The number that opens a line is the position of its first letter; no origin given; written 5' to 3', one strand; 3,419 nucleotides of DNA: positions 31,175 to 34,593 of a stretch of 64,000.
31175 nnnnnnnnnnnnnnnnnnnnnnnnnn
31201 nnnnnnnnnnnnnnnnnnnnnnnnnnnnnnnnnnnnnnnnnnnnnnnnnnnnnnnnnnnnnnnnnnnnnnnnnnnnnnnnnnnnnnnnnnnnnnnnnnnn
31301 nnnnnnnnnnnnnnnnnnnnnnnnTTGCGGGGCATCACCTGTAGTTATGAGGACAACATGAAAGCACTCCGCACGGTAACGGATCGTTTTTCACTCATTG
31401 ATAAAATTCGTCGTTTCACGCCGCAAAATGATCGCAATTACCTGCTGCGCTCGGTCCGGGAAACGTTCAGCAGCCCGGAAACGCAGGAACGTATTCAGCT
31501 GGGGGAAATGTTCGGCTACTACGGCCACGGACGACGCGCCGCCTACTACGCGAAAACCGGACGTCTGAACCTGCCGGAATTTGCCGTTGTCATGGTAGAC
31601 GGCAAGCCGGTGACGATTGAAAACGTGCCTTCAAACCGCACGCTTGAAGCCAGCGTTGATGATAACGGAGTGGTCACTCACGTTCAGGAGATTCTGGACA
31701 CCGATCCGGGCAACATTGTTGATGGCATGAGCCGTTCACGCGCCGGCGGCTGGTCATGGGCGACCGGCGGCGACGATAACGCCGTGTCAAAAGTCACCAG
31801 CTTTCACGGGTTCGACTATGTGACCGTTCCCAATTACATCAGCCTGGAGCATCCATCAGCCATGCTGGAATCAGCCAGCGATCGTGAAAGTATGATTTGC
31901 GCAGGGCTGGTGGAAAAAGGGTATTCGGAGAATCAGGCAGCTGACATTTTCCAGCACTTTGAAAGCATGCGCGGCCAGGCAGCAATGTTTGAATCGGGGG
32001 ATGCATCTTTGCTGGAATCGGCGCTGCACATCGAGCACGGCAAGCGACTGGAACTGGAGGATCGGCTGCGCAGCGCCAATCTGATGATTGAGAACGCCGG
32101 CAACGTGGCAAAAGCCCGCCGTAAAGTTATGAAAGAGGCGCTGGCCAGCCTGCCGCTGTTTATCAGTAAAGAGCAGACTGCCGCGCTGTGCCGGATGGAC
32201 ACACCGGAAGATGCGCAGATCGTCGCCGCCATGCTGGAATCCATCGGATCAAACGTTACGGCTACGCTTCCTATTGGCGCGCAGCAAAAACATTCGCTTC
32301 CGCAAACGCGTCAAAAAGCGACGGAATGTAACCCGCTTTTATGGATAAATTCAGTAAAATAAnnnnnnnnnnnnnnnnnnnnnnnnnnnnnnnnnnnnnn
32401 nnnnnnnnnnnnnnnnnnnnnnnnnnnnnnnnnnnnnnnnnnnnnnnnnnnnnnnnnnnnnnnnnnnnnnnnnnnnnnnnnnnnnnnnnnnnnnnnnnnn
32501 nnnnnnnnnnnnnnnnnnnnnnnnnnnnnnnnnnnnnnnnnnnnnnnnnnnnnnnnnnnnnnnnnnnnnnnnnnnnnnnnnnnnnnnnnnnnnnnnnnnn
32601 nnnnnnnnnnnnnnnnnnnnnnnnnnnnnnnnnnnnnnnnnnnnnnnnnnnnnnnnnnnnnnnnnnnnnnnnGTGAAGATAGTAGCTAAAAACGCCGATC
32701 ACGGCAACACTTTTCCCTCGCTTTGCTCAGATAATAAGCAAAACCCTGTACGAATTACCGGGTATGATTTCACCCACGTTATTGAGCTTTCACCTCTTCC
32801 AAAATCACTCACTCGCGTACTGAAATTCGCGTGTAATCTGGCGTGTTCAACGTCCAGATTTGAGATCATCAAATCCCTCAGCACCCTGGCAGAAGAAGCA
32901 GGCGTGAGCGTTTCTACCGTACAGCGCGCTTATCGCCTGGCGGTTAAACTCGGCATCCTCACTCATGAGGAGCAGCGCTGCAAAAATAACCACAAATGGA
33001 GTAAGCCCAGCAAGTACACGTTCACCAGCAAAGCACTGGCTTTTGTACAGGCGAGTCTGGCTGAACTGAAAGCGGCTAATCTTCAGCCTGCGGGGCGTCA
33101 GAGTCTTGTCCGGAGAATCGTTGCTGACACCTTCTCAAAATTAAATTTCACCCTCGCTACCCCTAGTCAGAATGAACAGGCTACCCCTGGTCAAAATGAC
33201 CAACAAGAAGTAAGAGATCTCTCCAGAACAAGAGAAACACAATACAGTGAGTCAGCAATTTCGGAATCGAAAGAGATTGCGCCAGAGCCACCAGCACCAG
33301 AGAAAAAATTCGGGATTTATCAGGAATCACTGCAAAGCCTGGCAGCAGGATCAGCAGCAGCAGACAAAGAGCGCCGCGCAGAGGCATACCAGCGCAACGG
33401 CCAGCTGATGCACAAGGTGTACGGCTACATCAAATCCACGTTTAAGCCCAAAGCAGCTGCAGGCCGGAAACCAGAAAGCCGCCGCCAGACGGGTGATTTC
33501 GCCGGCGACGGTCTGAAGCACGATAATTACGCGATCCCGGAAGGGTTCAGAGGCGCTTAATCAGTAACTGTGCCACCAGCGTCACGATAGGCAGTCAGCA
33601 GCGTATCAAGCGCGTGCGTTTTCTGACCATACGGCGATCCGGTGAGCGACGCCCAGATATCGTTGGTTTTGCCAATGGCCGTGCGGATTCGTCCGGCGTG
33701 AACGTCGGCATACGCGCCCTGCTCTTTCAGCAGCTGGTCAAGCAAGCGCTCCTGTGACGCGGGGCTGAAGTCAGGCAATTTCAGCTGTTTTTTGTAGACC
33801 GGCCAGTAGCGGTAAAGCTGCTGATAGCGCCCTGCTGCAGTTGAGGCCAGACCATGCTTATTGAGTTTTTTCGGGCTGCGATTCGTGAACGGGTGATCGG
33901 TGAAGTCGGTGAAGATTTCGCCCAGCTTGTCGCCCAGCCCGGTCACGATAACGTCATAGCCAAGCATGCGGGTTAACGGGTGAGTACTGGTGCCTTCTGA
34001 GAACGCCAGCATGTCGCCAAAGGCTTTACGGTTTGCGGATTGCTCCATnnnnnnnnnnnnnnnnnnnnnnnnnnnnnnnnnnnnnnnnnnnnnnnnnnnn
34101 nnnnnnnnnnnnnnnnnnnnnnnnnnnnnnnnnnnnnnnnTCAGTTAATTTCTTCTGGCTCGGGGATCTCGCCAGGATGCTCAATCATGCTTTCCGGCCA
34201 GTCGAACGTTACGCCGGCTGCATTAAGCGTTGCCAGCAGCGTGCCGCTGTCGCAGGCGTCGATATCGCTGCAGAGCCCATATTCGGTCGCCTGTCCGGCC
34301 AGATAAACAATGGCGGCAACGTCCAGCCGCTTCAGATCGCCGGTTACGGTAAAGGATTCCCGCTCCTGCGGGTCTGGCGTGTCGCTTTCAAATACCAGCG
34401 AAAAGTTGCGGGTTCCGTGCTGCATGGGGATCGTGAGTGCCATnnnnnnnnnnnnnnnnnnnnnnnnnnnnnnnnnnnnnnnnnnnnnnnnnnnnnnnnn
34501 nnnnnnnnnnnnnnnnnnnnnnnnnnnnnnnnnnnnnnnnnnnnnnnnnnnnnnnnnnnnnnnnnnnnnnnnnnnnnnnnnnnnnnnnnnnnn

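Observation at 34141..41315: Dar-operon-like virion-protein cluster with an HExxH metallopeptidase motif in the 970-aa protein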

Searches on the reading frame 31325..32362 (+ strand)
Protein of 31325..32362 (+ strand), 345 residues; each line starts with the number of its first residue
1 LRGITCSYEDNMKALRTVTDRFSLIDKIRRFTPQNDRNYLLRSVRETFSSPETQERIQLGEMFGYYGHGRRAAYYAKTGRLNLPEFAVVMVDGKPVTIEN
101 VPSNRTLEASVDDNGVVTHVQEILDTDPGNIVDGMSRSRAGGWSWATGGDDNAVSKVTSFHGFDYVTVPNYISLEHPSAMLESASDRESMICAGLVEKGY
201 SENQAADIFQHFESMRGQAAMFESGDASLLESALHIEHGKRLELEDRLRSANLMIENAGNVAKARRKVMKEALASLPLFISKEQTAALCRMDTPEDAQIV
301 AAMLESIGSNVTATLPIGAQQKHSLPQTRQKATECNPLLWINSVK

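Call 38: search_protein_families(library=phrogs, proteins=[window:31325-32362:+], max_evalue=0.00001)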
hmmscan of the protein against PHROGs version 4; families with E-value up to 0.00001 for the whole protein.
window:31325-32362:+ (345 aa): 3 families
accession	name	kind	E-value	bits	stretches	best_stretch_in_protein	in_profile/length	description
phrog_1801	-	tail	2.1e-136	455.6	1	12-343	2-333/339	tail fiber protein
phrog_4727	-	unknown function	1.2e-22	81.7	1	21-173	12-156/305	-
phrog_30560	-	unknown function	9.3e-22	78.7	1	21-201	11-183/294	-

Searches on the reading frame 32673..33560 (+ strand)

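Call 38: search_protein_families(library=phrogs, proteins=[window:32673-33560:+], max_evalue=0.00001)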
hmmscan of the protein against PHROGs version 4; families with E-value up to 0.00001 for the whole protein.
window:32673-33560:+ (295 aa): 4 families
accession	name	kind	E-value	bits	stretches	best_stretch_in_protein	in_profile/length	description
phrog_2418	-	unknown function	1.2e-71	242.5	1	12-294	2-291/291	-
phrog_8046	-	unknown function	4.2e-25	89.7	1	22-191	12-179/192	-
phrog_8102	-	DNA, RNA and nucleotide metabolism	9.7e-08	32.4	1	36-123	29-112/337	replication initiation protein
phrog_391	-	DNA, RNA and nucleotide metabolism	2.4e-07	31.7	1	47-201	18-171/298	replication initiation O-like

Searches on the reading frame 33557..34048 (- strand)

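Call 3: search_protein_families(library=pfam, proteins=[window:33557-34048:-], max_evalue=0.01)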
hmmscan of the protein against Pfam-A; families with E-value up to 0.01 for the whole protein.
window:33557-34048:- (163 aa): 0 families

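Call 4: search_protein_families(library=phrogs, proteins=[window:33557-34048:-], max_evalue=0.001)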
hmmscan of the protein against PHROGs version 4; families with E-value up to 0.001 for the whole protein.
window:33557-34048:- (163 aa): 4 families
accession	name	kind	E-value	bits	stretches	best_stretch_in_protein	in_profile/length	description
phrog_17029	-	unknown function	2.2e-59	202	1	5-162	8-165/241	-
phrog_90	-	lysis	2.7e-48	165.5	1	3-161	652-808/1168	endolysin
phrog_17230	-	tail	2.1e-15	57.4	1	4-148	369-504/580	tail fiber protein/ lysozyme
phrog_28672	-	other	1.4e-05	24.9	1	43-154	39-149/397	metallo-endopeptidase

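Call 39: search_protein_families(library=pfam, proteins=[window:33557-34048:-], max_evalue=1)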
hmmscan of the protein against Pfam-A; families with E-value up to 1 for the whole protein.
window:33557-34048:- (163 aa): 0 families

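Call 56: search_protein_families(library=ncbifam, proteins=[window:33557-34048:-], max_evalue=0.01)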
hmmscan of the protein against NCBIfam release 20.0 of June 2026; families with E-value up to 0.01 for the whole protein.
window:33557-34048:- (163 aa): 0 families

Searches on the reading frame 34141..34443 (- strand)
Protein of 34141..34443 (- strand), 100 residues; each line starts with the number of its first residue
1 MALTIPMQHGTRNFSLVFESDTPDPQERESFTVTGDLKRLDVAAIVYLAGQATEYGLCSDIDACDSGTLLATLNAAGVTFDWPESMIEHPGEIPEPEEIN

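Call 3: search_protein_families(library=pfam, proteins=[window:34141-34443:-], max_evalue=0.01)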
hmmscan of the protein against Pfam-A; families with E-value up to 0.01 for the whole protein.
window:34141-34443:- (100 aa): 0 families

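Call 4: search_protein_families(library=phrogs, proteins=[window:34141-34443:-], max_evalue=0.001)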
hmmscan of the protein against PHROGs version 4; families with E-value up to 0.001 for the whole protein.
window:34141-34443:- (100 aa): 0 families

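Call 39: search_protein_families(library=pfam, proteins=[window:34141-34443:-], max_evalue=1)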
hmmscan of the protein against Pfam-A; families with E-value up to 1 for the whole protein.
window:34141-34443:- (100 aa): 2 families
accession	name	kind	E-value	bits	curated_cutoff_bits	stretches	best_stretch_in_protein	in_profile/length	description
PF03614.18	Flag1_repress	-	0.011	16.1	24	1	22-84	106-168/170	Repressor of phase-1 flagellin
PF17519.7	DUF5444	-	0.2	12.2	25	1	4-29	9-34/62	Family of unknown function (DUF5444)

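Call 50: search_dna_similar(query=window:34141-34443:-, collection=plasmids, mode=protein, max_rows=30, rows=spread, max_evalue=0.01)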
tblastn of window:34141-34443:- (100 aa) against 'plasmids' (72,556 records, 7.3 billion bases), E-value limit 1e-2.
Records with a match: 3; places in all: 3; records where one place covers at least 80% of the query: 3.
Best place of each record, by identity: >=99% 2; 60-80% 1.
By first word of the organism name: Pantoea 2; Acinetobacter 1.
By predicted mobility (MOB-suite, as given by PLSDB): non-mobilizable 3.
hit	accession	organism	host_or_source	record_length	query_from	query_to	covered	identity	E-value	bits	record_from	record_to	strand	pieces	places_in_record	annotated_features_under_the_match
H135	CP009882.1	Pantoea sp. PSNIH1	shelf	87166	1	86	86%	100.0%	1e-51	179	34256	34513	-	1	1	hypothetical protein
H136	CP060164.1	Acinetobacter venetianus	oil,oil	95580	1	86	86%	100.0%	1e-51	179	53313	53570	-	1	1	hypothetical protein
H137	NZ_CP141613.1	Pantoea agglomerans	cell culture,hydroalcoholic extract of ...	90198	1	86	86%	73.3%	5e-36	135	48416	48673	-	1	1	hypothetical protein (x2)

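Call 56: search_protein_families(library=ncbifam, proteins=[window:34141-34443:-], max_evalue=0.01)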
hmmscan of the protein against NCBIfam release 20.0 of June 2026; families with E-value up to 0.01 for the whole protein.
window:34141-34443:- (100 aa): 0 families
